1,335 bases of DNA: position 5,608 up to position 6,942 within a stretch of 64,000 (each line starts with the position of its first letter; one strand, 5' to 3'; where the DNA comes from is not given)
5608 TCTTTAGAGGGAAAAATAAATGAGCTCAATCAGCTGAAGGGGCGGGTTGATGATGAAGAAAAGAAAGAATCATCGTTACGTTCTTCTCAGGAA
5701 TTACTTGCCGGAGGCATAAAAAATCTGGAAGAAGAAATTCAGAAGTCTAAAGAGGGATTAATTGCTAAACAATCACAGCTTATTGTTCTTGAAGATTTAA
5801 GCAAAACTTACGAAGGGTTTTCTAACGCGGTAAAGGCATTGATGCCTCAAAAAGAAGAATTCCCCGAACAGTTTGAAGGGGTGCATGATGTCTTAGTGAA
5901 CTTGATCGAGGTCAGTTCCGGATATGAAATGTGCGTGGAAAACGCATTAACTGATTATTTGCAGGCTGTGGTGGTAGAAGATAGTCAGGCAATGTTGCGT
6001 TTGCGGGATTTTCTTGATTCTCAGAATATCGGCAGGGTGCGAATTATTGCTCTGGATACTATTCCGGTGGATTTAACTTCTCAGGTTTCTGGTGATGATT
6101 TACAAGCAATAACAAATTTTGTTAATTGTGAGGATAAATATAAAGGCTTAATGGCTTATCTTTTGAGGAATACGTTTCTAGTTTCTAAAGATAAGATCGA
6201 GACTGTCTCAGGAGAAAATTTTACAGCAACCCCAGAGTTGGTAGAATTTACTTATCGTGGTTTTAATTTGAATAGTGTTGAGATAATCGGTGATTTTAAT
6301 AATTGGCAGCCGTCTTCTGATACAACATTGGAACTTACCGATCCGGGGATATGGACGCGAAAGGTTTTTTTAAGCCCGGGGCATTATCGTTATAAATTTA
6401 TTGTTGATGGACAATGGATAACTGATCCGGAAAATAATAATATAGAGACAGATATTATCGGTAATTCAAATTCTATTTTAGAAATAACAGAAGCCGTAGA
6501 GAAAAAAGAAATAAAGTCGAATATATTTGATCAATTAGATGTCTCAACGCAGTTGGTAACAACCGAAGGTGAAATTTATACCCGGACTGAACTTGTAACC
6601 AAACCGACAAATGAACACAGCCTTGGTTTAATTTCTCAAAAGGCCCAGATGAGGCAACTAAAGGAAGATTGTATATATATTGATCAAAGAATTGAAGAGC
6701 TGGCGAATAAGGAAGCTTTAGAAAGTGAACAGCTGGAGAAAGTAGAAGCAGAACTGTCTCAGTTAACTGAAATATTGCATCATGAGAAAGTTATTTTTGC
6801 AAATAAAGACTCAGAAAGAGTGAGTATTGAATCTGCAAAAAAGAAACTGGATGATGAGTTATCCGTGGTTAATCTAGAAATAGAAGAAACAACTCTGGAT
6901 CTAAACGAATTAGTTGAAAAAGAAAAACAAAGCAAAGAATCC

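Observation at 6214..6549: SMC hinge carries an inserted AMPK-beta/CBM48-type glycogen-binding domain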

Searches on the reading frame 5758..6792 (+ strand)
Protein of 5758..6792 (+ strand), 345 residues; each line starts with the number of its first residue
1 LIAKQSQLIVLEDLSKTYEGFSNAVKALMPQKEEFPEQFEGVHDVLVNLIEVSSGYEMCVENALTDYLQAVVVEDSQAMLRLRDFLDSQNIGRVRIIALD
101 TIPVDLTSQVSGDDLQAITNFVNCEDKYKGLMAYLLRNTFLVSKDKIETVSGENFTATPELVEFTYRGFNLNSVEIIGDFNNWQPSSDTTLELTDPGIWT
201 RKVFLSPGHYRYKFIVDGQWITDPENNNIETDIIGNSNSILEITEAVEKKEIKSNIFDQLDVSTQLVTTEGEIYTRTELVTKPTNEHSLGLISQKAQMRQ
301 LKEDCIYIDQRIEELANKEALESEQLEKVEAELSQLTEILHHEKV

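Call 5: find_homologous_proteins(query=window:5803-6750:+, max_evalue=0.001)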
Query window:5803-6750:+ (316 aa): 23 proteins with E <= 0.001 among 1233 candidates.
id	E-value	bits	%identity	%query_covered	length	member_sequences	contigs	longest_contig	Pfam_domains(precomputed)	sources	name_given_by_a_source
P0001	2.7e-41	160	46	23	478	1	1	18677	PF02922.25,PF16561.12,PF22058.3,PF16760.11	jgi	jgi:hypothetical protein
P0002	1.3e-38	151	40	25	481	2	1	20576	PF02922.25,PF16561.12,PF22058.3,PF16760.11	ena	-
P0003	7.4e-37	145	46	24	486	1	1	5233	PF02922.25,PF16561.12,PF22058.3,PF16760.11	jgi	jgi:hypothetical protein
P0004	2.4e-36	144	45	21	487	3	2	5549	PF02922.25,PF16561.12,PF22058.3,PF16760.11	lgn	-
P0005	1.3e-35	141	44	22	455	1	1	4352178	PF02922.25,PF16561.12,PF22058.3,PF16760.11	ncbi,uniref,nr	ncbi:hypothetical protein GU926_01455 [Nibribacter ruber]|uniref:AMP-activated protein kinase glycog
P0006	2.6e-31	127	40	27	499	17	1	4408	PF02922.25,PF16561.12,PF22058.3,PF16760.11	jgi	-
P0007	2.7e-13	68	49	23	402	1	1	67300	PF00142.25,PF02922.25,PF10609.16,PF16561.12,PF01656.30,PF22058.3,PF13614.13,PF09140.18,PF06564.19,PF02374.22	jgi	jgi:chromosome partitioning protein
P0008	5.0e-13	67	46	23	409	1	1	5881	PF00142.25,PF02922.25,PF10609.16,PF16561.12,PF01656.30,PF22058.3,PF13614.13,PF09140.18,PF06564.19,PF02374.22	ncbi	-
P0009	8.3e-13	66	49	23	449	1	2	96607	PF00142.25,PF02922.25,PF10609.16,PF16561.12,PF01656.30,PF22058.3,PF13614.13,PF09140.18,PF06564.19,PF02374.22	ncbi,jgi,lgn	-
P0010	1.0e-12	66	49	23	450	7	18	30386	PF00142.25,PF02922.25,PF10609.16,PF16561.12,PF01656.30,PF22058.3,PF13614.13,PF09140.18,PF06564.19,PF02374.22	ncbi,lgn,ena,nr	ncbi:MAG: AAA family ATPase [Planctomycetes bacterium]|nr:AAA family ATPase [Planctomycetota bacteri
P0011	1.6e-12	66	49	22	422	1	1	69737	PF00142.25,PF02922.25,PF10609.16,PF16561.12,PF01656.30,PF13614.13,PF09140.18,PF06564.19,PF02374.22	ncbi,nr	ncbi:MAG: AAA family ATPase [Sedimentisphaerales bacterium]|nr:AAA family ATPase [Sedimentisphaerale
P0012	4.3e-12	64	45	22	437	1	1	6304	PF00142.25,PF02922.25,PF10609.16,PF16561.12,PF01656.30,PF22058.3,PF13614.13,PF09140.18,PF06564.19,PF02374.22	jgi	jgi:chromosome partitioning protein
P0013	5.3e-12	64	46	23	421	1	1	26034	PF00142.25,PF02922.25,PF10609.16,PF16561.12,PF01656.30,PF22058.3,PF13614.13,PF09140.18,PF06564.19,PF02374.22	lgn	-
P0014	7.9e-12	63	43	27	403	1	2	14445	PF00142.25,PF02922.25,PF10609.16,PF16561.12,PF01656.30,PF13614.13,PF09140.18,PF06564.19,PF02374.22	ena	-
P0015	8.5e-12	63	47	22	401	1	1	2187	PF00142.25,PF02922.25,PF10609.16,PF16561.12,PF01656.30,PF13614.13,PF09140.18,PF06564.19,PF02374.22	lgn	-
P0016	1.6e-11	62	48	23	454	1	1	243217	PF00142.25,PF02922.25,PF10609.16,PF16561.12,PF01656.30,PF22058.3,PF13614.13,PF09140.18,PF06564.19,PF02374.22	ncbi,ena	-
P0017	1.2e-10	59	46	22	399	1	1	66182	PF00142.25,PF02922.25,PF10609.16,PF16561.12,PF01656.30,PF13614.13,PF09140.18,PF06564.19,PF02374.22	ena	-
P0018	1.2e-10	59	42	23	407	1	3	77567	PF00142.25,PF02922.25,PF10609.16,PF16561.12,PF01656.30,PF22058.3,PF13614.13,PF09140.18,PF06564.19,PF02374.22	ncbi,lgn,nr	ncbi:MAG: AAA family ATPase [Phycisphaerae bacterium]|nr:AAA family ATPase [Phycisphaerae bacterium]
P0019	1.2e-10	59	44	23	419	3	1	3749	PF00142.25,PF02922.25,PF10609.16,PF16561.12,PF01656.30,PF13614.13,PF09140.18,PF06564.19,PF02374.22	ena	-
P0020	2.6e-10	58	42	22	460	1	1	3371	PF00142.25,PF02922.25,PF10609.16,PF16561.12,PF01656.30,PF22058.3,PF13614.13,PF09140.18,PF06564.19,PF02374.22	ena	-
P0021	2.9e-10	58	44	22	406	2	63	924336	PF00142.25,PF02922.25,PF10609.16,PF16561.12,PF01656.30,PF22058.3,PF13614.13,PF09140.18,PF06564.19,PF02374.22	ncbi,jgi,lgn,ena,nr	ncbi:MAG TPA: AAA family ATPase [Anaerohalosphaeraceae bacterium]|jgi:chromosome partitioning protei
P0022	1.7e-9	56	42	22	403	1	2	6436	PF00142.25,PF02922.25,PF10609.16,PF16561.12,PF01656.30,PF22058.3,PF13614.13,PF09140.18,PF06564.19,PF02374.22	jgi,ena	-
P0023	3.8e-7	48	32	35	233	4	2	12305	PF02922.25,PF16561.12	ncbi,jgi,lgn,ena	-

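Call 26: search_solved_structures(query=window:5758-6792:+, max_evalue=0.001, show_alignments=3)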
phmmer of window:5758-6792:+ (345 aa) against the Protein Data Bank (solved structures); distinct sequences matched with E-value up to 0.001: 21.
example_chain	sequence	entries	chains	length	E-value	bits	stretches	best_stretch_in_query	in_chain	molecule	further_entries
1gxl_A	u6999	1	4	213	1e-10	44.7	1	12-112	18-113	CHROMOSOME SEGREGATION SMC PROTEIN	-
1gxj_A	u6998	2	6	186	8.2e-10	41.7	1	14-112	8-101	CHROMOSOME SEGREGATION SMC PROTEIN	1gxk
5h69_A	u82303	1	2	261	3.5e-09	39.6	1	11-109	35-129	Chromosome partition protein Smc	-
5ot1_A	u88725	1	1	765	3.7e-07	33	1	162-226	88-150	Pullulanase type II, GH13 family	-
4qfg_B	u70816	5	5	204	1.2e-06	31.3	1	172-270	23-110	5'-AMP-activated protein kinase subunit beta-1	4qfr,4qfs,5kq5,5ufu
5t5t_B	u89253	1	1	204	1.7e-06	30.9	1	172-270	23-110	5'-AMP-activated protein kinase subunit beta-1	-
6c9f_B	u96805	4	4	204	2e-06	30.6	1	172-269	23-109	5'-AMP-activated protein kinase subunit beta-1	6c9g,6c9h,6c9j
4y0g_A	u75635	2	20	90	2.1e-06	30.5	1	154-243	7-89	5'-AMP-activated protein kinase subunit beta-2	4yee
6e4t_B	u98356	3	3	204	2.6e-06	30.2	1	172-270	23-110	5'-AMP-activated protein kinase subunit beta-1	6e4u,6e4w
2f15_A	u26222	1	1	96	2.7e-06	30.2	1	173-244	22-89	5'-AMP-activated protein kinase, beta-2 subunit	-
1z0m_A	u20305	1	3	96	2.9e-06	30.1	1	172-244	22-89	5'-AMP-activated protein kinase, beta-1 subunit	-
1z0n_A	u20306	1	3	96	3e-06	30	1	172-244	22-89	5'-AMP-activated protein kinase, beta-1 subunit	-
2lu3_A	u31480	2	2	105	3e-06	30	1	173-244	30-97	5'-AMP-activated protein kinase subunit beta-2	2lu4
4yef_A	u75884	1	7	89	3.3e-06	29.9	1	155-243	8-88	5'-AMP-activated protein kinase subunit beta-1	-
4zhx_B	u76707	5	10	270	5.2e-06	29.2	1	172-268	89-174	5'-AMP-activated protein kinase subunit beta-1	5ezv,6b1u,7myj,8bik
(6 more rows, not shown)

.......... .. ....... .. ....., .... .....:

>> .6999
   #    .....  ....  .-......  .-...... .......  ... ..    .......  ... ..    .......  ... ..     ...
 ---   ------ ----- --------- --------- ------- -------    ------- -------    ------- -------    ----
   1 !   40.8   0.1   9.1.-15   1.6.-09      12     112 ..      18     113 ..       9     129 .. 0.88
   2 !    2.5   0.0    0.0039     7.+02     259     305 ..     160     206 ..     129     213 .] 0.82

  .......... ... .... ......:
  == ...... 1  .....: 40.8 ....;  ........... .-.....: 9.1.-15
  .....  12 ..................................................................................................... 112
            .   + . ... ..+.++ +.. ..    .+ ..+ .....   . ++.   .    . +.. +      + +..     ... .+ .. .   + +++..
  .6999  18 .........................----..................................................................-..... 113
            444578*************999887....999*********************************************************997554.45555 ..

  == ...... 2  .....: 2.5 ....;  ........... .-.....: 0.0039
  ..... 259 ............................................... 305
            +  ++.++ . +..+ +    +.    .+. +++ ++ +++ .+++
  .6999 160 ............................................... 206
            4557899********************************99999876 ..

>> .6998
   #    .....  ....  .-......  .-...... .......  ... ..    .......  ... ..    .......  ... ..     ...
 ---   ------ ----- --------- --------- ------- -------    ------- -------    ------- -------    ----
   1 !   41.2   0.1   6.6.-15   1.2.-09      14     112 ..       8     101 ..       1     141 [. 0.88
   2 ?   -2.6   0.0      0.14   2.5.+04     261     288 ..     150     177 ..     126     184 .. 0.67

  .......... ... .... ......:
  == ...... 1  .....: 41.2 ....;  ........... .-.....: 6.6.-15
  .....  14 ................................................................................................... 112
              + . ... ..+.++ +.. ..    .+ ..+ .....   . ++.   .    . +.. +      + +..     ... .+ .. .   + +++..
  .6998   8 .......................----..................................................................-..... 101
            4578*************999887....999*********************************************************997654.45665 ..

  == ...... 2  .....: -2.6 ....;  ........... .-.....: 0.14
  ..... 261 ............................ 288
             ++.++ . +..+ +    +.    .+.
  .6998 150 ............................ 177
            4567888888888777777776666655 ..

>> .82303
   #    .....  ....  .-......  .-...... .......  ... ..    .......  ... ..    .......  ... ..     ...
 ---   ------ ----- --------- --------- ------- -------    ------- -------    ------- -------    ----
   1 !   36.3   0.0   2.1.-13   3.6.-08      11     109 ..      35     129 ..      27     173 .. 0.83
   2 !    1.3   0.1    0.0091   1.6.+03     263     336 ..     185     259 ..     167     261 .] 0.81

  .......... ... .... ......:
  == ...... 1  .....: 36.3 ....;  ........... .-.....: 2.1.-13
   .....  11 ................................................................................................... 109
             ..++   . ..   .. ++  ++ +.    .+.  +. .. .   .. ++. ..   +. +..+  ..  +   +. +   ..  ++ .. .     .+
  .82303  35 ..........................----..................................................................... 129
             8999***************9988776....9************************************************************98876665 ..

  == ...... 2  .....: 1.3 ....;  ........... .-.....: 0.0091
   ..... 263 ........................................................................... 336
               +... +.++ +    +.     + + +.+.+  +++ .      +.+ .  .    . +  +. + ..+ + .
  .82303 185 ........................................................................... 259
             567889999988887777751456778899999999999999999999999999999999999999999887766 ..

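Call 28: find_encoding_contigs(protein=P0021, flank=8000, max_places=4)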
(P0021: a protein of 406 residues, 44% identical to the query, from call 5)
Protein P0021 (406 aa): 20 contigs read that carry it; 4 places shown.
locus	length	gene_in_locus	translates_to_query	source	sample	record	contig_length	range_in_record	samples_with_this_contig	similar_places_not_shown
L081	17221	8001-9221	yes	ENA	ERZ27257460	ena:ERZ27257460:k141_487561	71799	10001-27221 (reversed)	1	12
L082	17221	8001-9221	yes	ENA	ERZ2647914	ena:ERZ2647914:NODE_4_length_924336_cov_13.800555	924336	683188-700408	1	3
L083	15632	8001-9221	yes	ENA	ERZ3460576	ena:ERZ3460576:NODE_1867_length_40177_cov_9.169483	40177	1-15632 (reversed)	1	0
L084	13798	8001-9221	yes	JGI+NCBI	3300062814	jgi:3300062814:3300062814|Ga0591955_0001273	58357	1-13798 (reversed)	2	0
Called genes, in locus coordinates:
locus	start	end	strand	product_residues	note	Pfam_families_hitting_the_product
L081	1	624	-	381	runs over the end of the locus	PF00483:NTP_transferase, PF12804:NTP_transf_3, PF25084:LbH_EIF2B (weak), PF00132:Hexapep, PF14602:Hexapep_2 (faint), PF25087:GMPPB_C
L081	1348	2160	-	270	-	-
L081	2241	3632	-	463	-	PF00291:PALP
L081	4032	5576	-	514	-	PF26550:Tricorn_2nd (faint), PF07676:PD40 (weak)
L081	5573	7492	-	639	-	PF19529:DUF6057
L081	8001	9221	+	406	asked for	PF00142:Fer4_NifH (weak), PF01656:CbiA, PF02374:ArsA_ATPase (weak), PF06564:CBP_BcsQ, PF10609:ParA, PF13614:AAA_31, PF02922:CBM_48, PF16561:AMPK1_CBM, +2 more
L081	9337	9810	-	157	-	PF00731:AIRC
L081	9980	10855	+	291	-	PF01875:Memo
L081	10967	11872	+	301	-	PF07963:N_methyl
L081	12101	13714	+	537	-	PF00890:FAD_binding_2, PF01266:DAO, PF07992:Pyr_redox_2 (faint), PF02910:Succ_DH_flav_C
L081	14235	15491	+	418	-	PF00890:FAD_binding_2 (faint), PF01134:GIDA (faint), PF01266:DAO (weak), PF01494:FAD_binding_3, PF03486:HI0933_like, PF07992:Pyr_redox_2, PF12831:FAD_oxidored, PF22780:HI0933_like_1st, +2 more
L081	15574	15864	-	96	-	PF10387:DUF2442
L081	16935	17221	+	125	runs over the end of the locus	PF01451:LMWPc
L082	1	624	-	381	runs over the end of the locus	PF00483:NTP_transferase, PF12804:NTP_transf_3, PF25084:LbH_EIF2B (weak), PF00132:Hexapep, PF14602:Hexapep_2 (faint), PF25087:GMPPB_C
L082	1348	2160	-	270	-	-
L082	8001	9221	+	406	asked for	PF00142:Fer4_NifH (weak), PF01656:CbiA, PF02374:ArsA_ATPase (weak), PF06564:CBP_BcsQ, PF10609:ParA, PF13614:AAA_31, PF02922:CBM_48, PF16561:AMPK1_CBM, +2 more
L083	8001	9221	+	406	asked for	PF00142:Fer4_NifH (weak), PF01656:CbiA, PF02374:ArsA_ATPase (weak), PF06564:CBP_BcsQ, PF10609:ParA, PF13614:AAA_31, PF02922:CBM_48, PF16561:AMPK1_CBM, +2 more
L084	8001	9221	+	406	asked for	PF00142:Fer4_NifH (weak), PF01656:CbiA, PF02374:ArsA_ATPase (weak), PF06564:CBP_BcsQ, PF10609:ParA, PF13614:AAA_31, PF02922:CBM_48, PF16561:AMPK1_CBM, +2 more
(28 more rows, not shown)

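Call 29: search_protein_families(library=pfam, proteins=[P0021, P0010, P0007, P0001, P0023], max_evalue=0.0001)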
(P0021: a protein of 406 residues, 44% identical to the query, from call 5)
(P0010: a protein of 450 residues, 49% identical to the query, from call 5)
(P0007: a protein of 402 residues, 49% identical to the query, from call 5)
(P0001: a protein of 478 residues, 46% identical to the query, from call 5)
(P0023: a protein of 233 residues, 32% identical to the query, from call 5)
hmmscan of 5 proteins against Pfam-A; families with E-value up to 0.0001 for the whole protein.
P0021 (406 aa): 11 families
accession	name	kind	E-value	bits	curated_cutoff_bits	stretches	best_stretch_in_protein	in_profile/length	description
PF13614.12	AAA_31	-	2.8e-49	167.9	27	1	1-179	1-175/177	AAA domain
PF01656.29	CbiA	-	1.1e-17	64.6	25.4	1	4-231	1-125/125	CobQ/CobB/MinD/ParA nucleotide binding domain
PF06564.18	CBP_BcsQ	-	5.2e-14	52.8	21.3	1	1-249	1-231/234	Cellulose biosynthesis protein BcsQ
PF16561.11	AMPK1_CBM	-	6.9e-12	45.9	26.8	1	333-406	11-80/85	Glycogen recognition site of AMP-activated protein kinase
PF02922.24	CBM_48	-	1.4e-11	45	22.4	1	316-387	3-82/83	Carbohydrate-binding module 48 (Isoamylase N-terminal domain)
PF10609.15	ParA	-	9.4e-11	42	27.1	1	2-251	4-245/246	NUBPL iron-transfer P-loop NTPase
PF09140.17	MipZ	-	2.7e-09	37.2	20.7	0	3-41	2-40/262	ATPase MipZ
PF00142.24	Fer4_NifH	-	6.3e-09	36.1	25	1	7-85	5-81/271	4Fe-4S iron sulfur cluster binding proteins, NifH/frxC family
PF02374.21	ArsA_ATPase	-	9.8e-07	28.7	24.3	1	6-45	5-44/305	Anion-transporting ATPase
PF22058.2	X25_BaPul_like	-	1.2e-05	25.7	27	1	339-385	12-59/87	Pullulanase X25 domain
PF22019.2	GlgB_N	-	3.1e-05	24.4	27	1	316-386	21-93/94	alpha-1,4-glucan branching enzyme GlgB, N-terminal domain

P0010 (450 aa): 10 families
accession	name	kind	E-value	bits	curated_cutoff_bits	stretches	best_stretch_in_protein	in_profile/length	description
PF13614.12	AAA_31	-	5.1e-49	167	27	1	1-180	1-176/177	AAA domain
PF01656.29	CbiA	-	1e-19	71.2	25.4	1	4-231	1-125/125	CobQ/CobB/MinD/ParA nucleotide binding domain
PF06564.18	CBP_BcsQ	-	1.4e-14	54.7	21.3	1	1-249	1-231/234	Cellulose biosynthesis protein BcsQ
PF16561.11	AMPK1_CBM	-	6.3e-12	46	26.8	1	377-449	11-79/85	Glycogen recognition site of AMP-activated protein kinase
PF09140.17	MipZ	-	3.8e-11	43.2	20.7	1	3-41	2-40/262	ATPase MipZ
PF00142.24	Fer4_NifH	-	5.6e-11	42.9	25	1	7-80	5-76/271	4Fe-4S iron sulfur cluster binding proteins, NifH/frxC family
PF10609.15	ParA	-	1.9e-09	37.7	27.1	1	2-166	4-158/246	NUBPL iron-transfer P-loop NTPase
PF02922.24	CBM_48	-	4.2e-09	37.1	22.4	1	359-431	2-82/83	Carbohydrate-binding module 48 (Isoamylase N-terminal domain)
PF02374.21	ArsA_ATPase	-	5.7e-08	32.8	24.3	1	6-145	5-148/305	Anion-transporting ATPase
PF22058.2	X25_BaPul_like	-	1.6e-05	25.3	27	1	384-437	13-67/87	Pullulanase X25 domain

P0007 (402 aa): 10 families
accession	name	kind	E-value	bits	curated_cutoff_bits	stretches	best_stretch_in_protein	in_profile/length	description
PF13614.12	AAA_31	-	2.1e-50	171.5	27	1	1-179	1-175/177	AAA domain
PF01656.29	CbiA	-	7.4e-19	68.4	25.4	1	4-231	1-125/125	CobQ/CobB/MinD/ParA nucleotide binding domain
PF06564.18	CBP_BcsQ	-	7.6e-15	55.5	21.3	1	1-249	1-231/234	Cellulose biosynthesis protein BcsQ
PF16561.11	AMPK1_CBM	-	1.5e-13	51.2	26.8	1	329-402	11-80/85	Glycogen recognition site of AMP-activated protein kinase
PF10609.15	ParA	-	4.9e-11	43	27.1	1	2-251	4-245/246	NUBPL iron-transfer P-loop NTPase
PF02374.21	ArsA_ATPase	-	5.5e-10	39.4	24.3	1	6-177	5-181/305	Anion-transporting ATPase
PF02922.24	CBM_48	-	2.6e-09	37.7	22.4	1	312-383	3-82/83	Carbohydrate-binding module 48 (Isoamylase N-terminal domain)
PF00142.24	Fer4_NifH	-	3.1e-09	37.1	25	1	7-79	5-75/271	4Fe-4S iron sulfur cluster binding proteins, NifH/frxC family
PF09140.17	MipZ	-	4.5e-09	36.4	20.7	1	3-41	2-40/262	ATPase MipZ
PF22058.2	X25_BaPul_like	-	8e-07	29.5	27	1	336-381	13-59/87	Pullulanase X25 domain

P0001 (478 aa): 4 families
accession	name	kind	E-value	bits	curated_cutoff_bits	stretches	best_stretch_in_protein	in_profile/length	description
PF16561.11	AMPK1_CBM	-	1.8e-64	214.4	26.8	4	238-313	9-82/85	Glycogen recognition site of AMP-activated protein kinase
PF02922.24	CBM_48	-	3.8e-25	88.5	22.4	2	322-374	20-73/83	Carbohydrate-binding module 48 (Isoamylase N-terminal domain)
PF16760.10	CBM53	-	9.8e-14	51.8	27.6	0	406-443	9-52/57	Starch/carbohydrate-binding module (family 53)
PF22058.2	X25_BaPul_like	-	1.4e-06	28.7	27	0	180-230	32-82/87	Pullulanase X25 domain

P0023 (233 aa): 2 families
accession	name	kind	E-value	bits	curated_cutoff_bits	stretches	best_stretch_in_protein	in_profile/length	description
PF16561.11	AMPK1_CBM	-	4.7e-11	43.2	26.8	1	159-220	9-66/85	Glycogen recognition site of AMP-activated protein kinase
PF02922.24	CBM_48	-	7.3e-09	36.3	22.4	1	143-211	3-72/83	Carbohydrate-binding module 48 (Isoamylase N-terminal domain)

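Call 31: predict_structure(alignment_id=A1)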
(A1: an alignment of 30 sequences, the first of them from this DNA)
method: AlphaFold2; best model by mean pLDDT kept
length: 315 residues; sequences in the alignment: 30
mean_pLDDT: 91.1   pTM: 0.66
mean pLDDT of the five models: 91.1, 91.1, 91.0, 89.9, 89.4
residues with pLDDT >= 90: 254; 70-90: 34; 50-70: 26; < 50: 1
segments of 3 or more residues with pLDDT < 50: none
pLDDT, mean of each block of 10 residues (from residue 1): 96 92 96 96 97 95 94 98 98 97 74 82 96 94 79 64 97 97 95 97 96 98 97 96 78 72 92 92 76 94 97 96
secondary structure, 60 per line:
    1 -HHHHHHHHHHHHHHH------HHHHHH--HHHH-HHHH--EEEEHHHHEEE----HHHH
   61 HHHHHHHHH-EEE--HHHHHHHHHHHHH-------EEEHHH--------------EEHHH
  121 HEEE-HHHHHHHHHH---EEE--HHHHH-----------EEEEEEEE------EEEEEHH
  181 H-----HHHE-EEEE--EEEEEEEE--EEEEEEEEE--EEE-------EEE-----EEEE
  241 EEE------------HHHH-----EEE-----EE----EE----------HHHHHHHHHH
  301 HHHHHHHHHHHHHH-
elements in order: H2-16 H23-28 H31-34 H36-39 E42-45 H46-49 E50-52 H57-69 E71-73 H76-88 E96-98 H118-121 E122-124 H126-135 E139-141 H144-148 E160-167 E174-178 E192-195 E198-205 E208-216 E219-221 E229-231 E237-243 H256-259 E265-267 H291-314
